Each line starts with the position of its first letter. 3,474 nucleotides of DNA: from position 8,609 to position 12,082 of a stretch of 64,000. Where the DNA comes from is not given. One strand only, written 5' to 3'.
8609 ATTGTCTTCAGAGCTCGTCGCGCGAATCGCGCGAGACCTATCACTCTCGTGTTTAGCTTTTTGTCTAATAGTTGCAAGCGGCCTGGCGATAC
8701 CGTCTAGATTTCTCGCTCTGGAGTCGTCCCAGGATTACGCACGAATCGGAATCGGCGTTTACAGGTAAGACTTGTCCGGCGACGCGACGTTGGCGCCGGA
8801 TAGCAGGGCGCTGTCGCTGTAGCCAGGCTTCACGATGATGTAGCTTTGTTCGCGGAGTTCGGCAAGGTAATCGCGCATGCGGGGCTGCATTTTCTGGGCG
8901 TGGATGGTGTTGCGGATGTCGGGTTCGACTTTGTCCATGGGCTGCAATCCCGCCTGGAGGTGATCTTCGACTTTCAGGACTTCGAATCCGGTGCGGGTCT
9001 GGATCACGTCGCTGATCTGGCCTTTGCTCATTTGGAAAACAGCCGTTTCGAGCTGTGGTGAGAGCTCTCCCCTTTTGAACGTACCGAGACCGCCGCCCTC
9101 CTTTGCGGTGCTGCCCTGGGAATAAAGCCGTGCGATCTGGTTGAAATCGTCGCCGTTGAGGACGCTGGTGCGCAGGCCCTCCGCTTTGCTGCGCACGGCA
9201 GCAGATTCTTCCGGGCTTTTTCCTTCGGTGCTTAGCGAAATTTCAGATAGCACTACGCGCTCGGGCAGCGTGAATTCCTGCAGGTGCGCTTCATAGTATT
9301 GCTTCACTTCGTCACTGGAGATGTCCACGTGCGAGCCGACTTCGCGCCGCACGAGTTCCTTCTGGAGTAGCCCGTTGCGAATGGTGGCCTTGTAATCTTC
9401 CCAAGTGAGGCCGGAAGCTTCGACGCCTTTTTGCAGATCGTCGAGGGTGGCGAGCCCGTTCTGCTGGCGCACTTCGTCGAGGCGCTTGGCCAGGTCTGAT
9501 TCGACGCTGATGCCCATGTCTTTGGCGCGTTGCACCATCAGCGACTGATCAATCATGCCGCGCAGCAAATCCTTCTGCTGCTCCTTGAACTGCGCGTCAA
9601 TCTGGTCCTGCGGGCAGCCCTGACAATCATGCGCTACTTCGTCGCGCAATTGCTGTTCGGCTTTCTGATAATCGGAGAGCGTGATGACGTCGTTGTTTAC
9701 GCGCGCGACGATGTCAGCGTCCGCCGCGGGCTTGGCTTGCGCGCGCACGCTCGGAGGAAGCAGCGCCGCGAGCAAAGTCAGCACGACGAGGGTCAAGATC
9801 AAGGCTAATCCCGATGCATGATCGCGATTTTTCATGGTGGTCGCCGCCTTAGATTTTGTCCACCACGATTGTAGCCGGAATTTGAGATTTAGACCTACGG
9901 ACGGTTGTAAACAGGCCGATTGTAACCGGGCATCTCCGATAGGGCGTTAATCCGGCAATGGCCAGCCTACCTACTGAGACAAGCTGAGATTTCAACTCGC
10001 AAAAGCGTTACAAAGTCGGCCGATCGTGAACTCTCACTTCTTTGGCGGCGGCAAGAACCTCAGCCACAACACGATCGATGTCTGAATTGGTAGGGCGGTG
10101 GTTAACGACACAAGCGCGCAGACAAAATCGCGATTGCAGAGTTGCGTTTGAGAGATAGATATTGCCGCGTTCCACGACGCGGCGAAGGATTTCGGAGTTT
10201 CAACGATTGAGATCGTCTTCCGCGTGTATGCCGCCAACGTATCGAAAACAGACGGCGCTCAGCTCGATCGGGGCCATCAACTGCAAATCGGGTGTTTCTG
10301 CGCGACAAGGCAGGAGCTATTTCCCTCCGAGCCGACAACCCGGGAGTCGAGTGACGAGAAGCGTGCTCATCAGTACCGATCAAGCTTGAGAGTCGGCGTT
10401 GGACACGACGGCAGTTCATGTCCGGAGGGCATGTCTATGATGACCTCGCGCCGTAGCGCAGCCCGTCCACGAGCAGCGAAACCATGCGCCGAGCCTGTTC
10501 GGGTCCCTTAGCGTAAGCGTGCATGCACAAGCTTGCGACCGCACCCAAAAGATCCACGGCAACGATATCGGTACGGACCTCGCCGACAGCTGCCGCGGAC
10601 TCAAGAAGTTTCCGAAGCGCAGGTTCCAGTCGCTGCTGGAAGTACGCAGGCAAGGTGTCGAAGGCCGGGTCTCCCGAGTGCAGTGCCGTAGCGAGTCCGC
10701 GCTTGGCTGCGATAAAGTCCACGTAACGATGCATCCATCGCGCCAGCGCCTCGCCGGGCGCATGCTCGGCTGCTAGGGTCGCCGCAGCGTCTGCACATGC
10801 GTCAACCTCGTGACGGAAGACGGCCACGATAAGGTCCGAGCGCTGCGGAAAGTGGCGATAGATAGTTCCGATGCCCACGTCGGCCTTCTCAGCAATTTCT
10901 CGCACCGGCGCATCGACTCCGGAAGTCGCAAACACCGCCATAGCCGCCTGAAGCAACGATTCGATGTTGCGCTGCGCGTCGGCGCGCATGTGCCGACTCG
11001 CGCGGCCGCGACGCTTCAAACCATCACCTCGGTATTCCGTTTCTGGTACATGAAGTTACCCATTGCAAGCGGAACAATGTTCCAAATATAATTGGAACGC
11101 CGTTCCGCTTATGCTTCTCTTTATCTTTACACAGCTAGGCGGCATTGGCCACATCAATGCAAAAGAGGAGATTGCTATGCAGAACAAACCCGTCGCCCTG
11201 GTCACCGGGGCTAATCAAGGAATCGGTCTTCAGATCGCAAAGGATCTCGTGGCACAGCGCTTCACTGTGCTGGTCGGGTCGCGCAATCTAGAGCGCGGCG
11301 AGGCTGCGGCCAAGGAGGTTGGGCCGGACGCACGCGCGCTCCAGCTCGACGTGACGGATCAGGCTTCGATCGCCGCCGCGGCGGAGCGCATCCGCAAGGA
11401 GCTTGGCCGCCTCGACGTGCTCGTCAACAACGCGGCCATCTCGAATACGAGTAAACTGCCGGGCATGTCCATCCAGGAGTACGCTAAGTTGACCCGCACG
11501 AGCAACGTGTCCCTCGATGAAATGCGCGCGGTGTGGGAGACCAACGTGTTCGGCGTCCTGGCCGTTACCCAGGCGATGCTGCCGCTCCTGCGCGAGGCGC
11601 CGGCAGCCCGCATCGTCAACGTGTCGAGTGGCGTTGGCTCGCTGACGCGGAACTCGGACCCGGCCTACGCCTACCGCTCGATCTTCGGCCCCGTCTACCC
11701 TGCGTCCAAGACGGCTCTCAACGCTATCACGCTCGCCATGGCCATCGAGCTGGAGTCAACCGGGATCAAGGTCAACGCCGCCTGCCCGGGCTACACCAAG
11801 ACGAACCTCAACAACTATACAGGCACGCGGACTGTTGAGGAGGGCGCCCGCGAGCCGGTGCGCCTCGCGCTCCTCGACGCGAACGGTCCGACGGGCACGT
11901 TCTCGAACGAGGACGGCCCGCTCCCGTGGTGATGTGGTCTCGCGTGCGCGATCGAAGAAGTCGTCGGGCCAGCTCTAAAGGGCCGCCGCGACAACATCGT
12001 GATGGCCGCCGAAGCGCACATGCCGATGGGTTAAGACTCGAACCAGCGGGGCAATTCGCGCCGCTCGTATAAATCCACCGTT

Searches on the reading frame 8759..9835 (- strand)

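Call 52: search_protein_families(library=pfam, proteins=[window:8759-9835:-], max_evalue=0.00001)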
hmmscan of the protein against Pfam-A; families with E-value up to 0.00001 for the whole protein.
window:8759-9835:- (358 aa): 6 families
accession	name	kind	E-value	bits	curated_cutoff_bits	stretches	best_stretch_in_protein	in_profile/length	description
PF00639.27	Rotamase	-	1.5e-20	74.4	21.7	1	204-291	7-97/97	PPIC-type PPIASE domain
PF13616.12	Rotamase_3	-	4.5e-18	66.3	22.5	1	191-291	13-114/116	PPIC-type PPIASE domain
PF13145.12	Rotamase_2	-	1.1e-16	62.2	27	1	172-304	1-120/121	PPIC-type PPIASE domain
PF13624.11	SurA_N_3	-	9.7e-15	55.2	27.2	1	4-161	6-161/162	SurA-like N-terminal domain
PF09312.16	SurA_N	-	6.3e-14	52.6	30.8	1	42-160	4-116/118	SurA N-terminal domain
PF13623.11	SurA_N_2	-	6.5e-10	39.5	28.5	1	5-115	6-114/145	SurA-like N-terminal domain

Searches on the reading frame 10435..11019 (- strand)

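Call 52: search_protein_families(library=pfam, proteins=[window:10435-11019:-], max_evalue=0.00001)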
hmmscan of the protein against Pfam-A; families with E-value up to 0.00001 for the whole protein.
window:10435-11019:- (194 aa): 3 families
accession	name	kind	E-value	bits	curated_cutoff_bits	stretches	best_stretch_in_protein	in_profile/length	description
PF21597.2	TetR_C_43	-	3.5e-17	63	27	1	87-188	1-104/105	Transcriptional regulator SbtR-like, C-terminal domain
PF00440.29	TetR_N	-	1.7e-11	44.1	24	1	22-67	1-47/47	Bacterial regulatory proteins, tetR family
PF17918.6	TetR_C_15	-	7.6e-06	27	26.8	1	90-181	4-98/108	Tetracyclin repressor-like, C-terminal domain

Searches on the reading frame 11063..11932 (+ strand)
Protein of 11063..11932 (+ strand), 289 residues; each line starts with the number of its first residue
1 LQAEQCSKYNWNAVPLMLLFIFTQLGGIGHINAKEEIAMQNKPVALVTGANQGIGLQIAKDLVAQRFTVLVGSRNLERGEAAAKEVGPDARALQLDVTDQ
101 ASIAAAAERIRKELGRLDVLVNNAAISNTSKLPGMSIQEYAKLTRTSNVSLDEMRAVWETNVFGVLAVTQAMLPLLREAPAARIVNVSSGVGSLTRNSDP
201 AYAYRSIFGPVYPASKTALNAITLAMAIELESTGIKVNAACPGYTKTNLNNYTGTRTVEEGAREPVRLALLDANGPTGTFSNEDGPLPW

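Call 52: search_protein_families(library=pfam, proteins=[window:11063-11932:+], max_evalue=0.00001)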
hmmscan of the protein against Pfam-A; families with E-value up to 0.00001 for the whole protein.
window:11063-11932:+ (289 aa): 3 families
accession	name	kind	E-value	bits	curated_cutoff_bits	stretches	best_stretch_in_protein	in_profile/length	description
PF00106.31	adh_short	-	4.7e-47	160.4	26.6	1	44-252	2-189/195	short chain dehydrogenase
PF13561.12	adh_short_C2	-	1.1e-31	110.7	27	1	49-253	1-184/236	Enoyl-(Acyl carrier protein) reductase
PF08659.16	KR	-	2.6e-07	31.2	22.6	1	45-144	3-109/180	KR domain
